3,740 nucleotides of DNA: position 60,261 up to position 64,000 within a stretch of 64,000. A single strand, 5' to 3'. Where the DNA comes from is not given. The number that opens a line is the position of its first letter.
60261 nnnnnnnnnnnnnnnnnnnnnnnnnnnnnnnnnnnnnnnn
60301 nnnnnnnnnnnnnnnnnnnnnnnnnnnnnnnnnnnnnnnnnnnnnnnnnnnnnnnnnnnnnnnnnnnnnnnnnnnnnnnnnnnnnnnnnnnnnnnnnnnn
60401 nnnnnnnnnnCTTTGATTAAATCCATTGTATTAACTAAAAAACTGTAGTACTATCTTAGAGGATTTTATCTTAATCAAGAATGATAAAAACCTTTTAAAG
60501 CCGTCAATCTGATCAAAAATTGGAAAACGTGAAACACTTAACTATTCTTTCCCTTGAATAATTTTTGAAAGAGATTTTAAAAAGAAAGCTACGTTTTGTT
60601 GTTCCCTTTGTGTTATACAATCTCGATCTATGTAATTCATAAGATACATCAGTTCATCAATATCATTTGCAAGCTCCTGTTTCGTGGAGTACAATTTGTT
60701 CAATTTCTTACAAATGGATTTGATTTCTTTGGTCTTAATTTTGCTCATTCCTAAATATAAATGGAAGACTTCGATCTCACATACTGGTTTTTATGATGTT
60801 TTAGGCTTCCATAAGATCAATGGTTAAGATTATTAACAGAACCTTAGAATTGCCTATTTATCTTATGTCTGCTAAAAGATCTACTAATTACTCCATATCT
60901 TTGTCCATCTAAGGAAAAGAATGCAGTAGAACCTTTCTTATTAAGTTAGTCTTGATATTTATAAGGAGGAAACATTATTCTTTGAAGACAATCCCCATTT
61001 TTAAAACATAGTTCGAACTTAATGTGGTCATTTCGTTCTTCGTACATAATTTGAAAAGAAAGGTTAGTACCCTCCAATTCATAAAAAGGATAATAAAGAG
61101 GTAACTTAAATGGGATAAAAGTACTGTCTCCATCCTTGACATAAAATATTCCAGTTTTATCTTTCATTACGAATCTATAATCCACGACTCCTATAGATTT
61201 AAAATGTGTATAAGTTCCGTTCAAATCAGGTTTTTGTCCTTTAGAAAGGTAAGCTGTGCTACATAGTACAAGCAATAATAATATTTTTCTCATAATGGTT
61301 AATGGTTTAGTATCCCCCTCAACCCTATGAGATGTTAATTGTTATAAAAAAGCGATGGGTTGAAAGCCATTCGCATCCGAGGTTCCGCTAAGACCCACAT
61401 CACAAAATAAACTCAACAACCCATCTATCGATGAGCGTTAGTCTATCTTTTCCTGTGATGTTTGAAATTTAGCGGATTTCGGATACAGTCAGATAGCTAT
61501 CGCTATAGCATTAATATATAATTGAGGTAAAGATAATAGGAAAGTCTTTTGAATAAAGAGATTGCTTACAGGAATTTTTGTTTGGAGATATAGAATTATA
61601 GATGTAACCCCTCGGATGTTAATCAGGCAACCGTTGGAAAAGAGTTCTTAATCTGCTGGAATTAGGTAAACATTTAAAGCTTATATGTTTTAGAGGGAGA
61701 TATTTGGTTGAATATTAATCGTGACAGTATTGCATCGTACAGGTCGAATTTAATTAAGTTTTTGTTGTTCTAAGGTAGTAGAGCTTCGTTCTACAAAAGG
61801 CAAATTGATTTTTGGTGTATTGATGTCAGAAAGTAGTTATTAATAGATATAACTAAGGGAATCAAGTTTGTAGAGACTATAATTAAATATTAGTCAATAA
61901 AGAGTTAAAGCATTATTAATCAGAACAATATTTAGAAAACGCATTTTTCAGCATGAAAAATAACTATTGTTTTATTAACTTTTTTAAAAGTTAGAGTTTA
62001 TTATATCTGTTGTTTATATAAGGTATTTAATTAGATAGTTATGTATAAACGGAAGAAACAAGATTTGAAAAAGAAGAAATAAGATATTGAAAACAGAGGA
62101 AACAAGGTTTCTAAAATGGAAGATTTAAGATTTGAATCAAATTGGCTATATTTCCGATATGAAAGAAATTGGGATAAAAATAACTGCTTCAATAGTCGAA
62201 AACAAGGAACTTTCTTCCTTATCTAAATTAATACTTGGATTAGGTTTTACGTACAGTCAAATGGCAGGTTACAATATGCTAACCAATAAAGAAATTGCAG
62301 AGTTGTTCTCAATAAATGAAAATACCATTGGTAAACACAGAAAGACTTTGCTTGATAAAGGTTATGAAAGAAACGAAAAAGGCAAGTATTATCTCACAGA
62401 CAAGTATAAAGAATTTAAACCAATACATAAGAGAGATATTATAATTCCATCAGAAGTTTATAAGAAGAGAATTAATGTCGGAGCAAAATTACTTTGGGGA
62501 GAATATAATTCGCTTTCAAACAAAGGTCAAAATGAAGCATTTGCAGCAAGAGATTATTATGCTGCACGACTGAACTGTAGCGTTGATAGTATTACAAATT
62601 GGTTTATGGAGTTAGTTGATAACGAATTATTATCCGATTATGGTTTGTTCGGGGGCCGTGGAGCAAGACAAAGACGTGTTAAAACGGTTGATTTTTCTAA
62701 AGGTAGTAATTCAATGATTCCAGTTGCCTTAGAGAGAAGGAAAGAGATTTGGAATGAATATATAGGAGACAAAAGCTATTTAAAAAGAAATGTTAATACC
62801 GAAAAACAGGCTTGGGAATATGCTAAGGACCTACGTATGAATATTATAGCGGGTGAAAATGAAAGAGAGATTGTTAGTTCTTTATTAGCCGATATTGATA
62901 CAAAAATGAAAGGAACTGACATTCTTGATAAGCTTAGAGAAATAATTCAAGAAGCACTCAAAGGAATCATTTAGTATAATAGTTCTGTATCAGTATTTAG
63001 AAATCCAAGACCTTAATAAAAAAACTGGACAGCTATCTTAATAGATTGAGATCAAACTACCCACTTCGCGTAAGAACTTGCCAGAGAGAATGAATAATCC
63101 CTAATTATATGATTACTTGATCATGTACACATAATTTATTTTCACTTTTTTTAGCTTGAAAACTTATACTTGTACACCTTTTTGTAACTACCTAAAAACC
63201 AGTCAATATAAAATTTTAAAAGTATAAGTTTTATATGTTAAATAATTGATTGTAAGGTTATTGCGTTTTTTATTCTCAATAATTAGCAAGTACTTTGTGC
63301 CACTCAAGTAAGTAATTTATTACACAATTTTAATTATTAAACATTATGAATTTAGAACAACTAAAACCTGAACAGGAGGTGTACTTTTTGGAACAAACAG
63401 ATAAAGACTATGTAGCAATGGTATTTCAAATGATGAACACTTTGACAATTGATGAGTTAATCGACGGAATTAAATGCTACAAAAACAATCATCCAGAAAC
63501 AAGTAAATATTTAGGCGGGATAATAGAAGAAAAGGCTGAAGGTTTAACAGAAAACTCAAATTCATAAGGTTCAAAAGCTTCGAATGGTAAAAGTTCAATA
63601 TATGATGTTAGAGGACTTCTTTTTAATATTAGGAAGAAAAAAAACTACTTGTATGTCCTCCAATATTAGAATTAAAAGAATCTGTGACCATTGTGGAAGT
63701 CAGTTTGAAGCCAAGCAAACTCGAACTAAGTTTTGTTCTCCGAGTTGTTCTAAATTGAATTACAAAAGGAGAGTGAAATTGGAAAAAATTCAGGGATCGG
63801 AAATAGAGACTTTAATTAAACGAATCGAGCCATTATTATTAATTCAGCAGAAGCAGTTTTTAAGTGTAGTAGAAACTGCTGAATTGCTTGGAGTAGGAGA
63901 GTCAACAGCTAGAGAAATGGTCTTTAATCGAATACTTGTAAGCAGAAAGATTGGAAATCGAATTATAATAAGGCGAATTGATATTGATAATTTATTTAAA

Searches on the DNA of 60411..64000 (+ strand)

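Call 86: search_dna_similar(query=window:60411-64000:+, collection=phages, mode=distant, max_rows=8)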
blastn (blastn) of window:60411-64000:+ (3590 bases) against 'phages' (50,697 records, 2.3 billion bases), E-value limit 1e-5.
No match.

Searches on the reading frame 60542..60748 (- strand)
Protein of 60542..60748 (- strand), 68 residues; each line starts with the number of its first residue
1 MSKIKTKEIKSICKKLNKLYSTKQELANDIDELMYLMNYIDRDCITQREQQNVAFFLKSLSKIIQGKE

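Call 3: search_protein_families(library=pfam, proteins=[window:60542-60748:-], max_evalue=1)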
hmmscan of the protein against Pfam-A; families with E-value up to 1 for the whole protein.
window:60542-60748:- (68 aa): 1 family
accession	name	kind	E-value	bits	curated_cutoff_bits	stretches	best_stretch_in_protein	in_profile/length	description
PF15784.10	GPS2_interact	-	0.24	12.3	27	1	30-51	29-49/92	G-protein pathway suppressor 2-interacting domain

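Call 4: search_protein_families(library=padloc, proteins=[window:60542-60748:-], max_evalue=1)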
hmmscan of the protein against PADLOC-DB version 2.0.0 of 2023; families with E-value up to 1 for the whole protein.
window:60542-60748:- (68 aa): 1 family
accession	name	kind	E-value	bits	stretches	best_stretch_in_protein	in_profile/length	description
PDLC03391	MTase_II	-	0.0073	13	1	4-43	312-351/381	Type II methyltransferase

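Call 6: search_protein_families(library=ncbifam, proteins=[window:60542-60748:-], max_evalue=1)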
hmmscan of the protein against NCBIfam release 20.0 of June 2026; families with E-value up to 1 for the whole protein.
window:60542-60748:- (68 aa): 2 families
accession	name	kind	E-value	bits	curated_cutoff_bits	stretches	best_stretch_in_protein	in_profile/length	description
TIGR03859.1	PQQ_PqqD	equivalog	0.041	13.8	46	1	7-34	44-71/81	pyrroloquinoline quinone biosynthesis peptide chaperone PqqD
NF002535.0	PRK02079.1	equivalog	0.055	13.3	101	1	7-35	53-81/92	pyrroloquinoline quinone biosynthesis peptide chaperone PqqD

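Call 7: search_protein_families(library=phrogs, proteins=[window:60542-60748:-], max_evalue=0.1)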
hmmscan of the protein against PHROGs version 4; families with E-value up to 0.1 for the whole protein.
window:60542-60748:- (68 aa): 2 families
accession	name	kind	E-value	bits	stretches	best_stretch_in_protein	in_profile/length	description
phrog_1009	-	unknown function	0.0031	18.6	1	9-50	32-71/103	-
phrog_24231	-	unknown function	0.016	15.8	1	6-56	7-57/238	-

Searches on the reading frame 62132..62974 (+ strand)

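Call 3: search_protein_families(library=pfam, proteins=[window:62132-62974:+], max_evalue=1)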
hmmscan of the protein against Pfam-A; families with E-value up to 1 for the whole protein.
window:62132-62974:+ (280 aa): 7 families
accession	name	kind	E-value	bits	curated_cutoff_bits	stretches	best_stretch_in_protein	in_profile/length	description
PF13730.12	HTH_36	-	6.2e-09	36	25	2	113-167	2-55/55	Helix-turn-helix domain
PF00196.25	GerE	-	0.0091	16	23.5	1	50-76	18-44/57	Bacterial regulatory proteins, luxR family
PF08281.18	Sigma70_r4_2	-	0.028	14.5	25.7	1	50-69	27-46/54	Sigma-70, region 4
PF13384.12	HTH_23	-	0.035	14.4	24.6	0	50-79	18-47/50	Homeodomain-like domain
PF08279.18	HTH_11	-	0.086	13.2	25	0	50-78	16-44/55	HTH domain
PF13412.12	HTH_24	-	0.086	12.9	21.9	1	50-78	18-46/48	Winged helix-turn-helix DNA-binding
PF07345.16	ATPaseInh_sub_z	-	0.19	12.6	25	1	223-276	44-100/102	ATPase inhibitor subunit zeta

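Call 4: search_protein_families(library=padloc, proteins=[window:62132-62974:+], max_evalue=1)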
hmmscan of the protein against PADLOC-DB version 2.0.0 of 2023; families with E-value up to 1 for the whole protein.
window:62132-62974:+ (280 aa): 5 families
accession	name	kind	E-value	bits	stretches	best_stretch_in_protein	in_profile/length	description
PDLC04884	PDC-S05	-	0.00072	17.5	1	50-75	28-53/85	-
PDLC04873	PDC-S05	-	0.0017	16.8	1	49-92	26-70/116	-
PDLC04867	PDC-S05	-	0.01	14.2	1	50-82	31-62/93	-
PDLC04881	PDC-S05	-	0.01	13.8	1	50-71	30-51/82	-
PDLC04861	PDC-S05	-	0.03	12.3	1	50-77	30-57/83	-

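Call 6: search_protein_families(library=ncbifam, proteins=[window:62132-62974:+], max_evalue=1)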
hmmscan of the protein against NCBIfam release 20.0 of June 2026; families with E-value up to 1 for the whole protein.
window:62132-62974:+ (280 aa): 3 families
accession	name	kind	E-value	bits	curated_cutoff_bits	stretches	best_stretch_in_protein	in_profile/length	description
NF006930.0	PRK09415.1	subfamily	0.017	15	198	1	18-71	109-161/179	RNA polymerase factor sigma C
NF049902.1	FTL_1293_fam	exception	0.02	15.1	170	1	54-93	27-68/150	FTL_1293 family small RNA FtrC-regulated protein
NF033546.1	transpos_IS21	equivalog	0.13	11.8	160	1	50-139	9-93/294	IS21 family transposase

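Call 7: search_protein_families(library=phrogs, proteins=[window:62132-62974:+], max_evalue=0.1)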
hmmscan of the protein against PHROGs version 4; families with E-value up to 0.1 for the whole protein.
window:62132-62974:+ (280 aa): 8 families
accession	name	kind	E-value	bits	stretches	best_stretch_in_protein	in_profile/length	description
phrog_19658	-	DNA, RNA and nucleotide metabolism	6.1e-09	36.8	2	19-93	9-84/283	replication initiation protein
phrog_270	-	DNA, RNA and nucleotide metabolism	2.6e-08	34.7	2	10-78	28-96/383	replication initiation protein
phrog_186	-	DNA, RNA and nucleotide metabolism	1.6e-07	32.3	2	109-167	29-92/308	DnaD-like helicase loader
phrog_6336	-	unknown function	0.0029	18.9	1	51-94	30-75/81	-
phrog_10045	-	DNA, RNA and nucleotide metabolism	0.014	16.2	1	48-71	19-42/74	HTH DNA binding protein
phrog_2727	-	unknown function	0.021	15.9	1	53-114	29-88/176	-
phrog_9877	-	unknown function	0.027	15.6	1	82-155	14-91/105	-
phrog_37295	-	unknown function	0.031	15.2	0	37-67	4-36/54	-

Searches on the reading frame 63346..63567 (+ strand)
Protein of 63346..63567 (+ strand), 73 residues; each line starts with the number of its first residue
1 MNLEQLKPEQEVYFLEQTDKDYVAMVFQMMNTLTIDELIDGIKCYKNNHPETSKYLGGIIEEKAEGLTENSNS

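Call 3: search_protein_families(library=pfam, proteins=[window:63346-63567:+], max_evalue=1)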
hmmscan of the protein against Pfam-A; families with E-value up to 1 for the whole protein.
window:63346-63567:+ (73 aa): 0 families

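Call 4: search_protein_families(library=padloc, proteins=[window:63346-63567:+], max_evalue=1)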
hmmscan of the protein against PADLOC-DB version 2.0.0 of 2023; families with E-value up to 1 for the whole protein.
window:63346-63567:+ (73 aa): 0 families

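Call 6: search_protein_families(library=ncbifam, proteins=[window:63346-63567:+], max_evalue=1)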
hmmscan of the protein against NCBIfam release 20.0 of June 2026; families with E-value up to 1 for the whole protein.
window:63346-63567:+ (73 aa): 1 family
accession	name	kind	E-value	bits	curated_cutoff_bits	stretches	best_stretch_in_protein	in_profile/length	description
TIGR04249.1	SCM_chp_ScmC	equivalog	0.15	11.4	125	1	8-37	206-235/292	SynChlorMet cassette protein ScmC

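Call 7: search_protein_families(library=phrogs, proteins=[window:63346-63567:+], max_evalue=0.1)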
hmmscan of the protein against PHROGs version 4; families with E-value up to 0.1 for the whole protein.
window:63346-63567:+ (73 aa): 1 family
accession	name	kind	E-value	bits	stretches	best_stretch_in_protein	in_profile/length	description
phrog_5597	-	unknown function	0.029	15.1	1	18-54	3-39/138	-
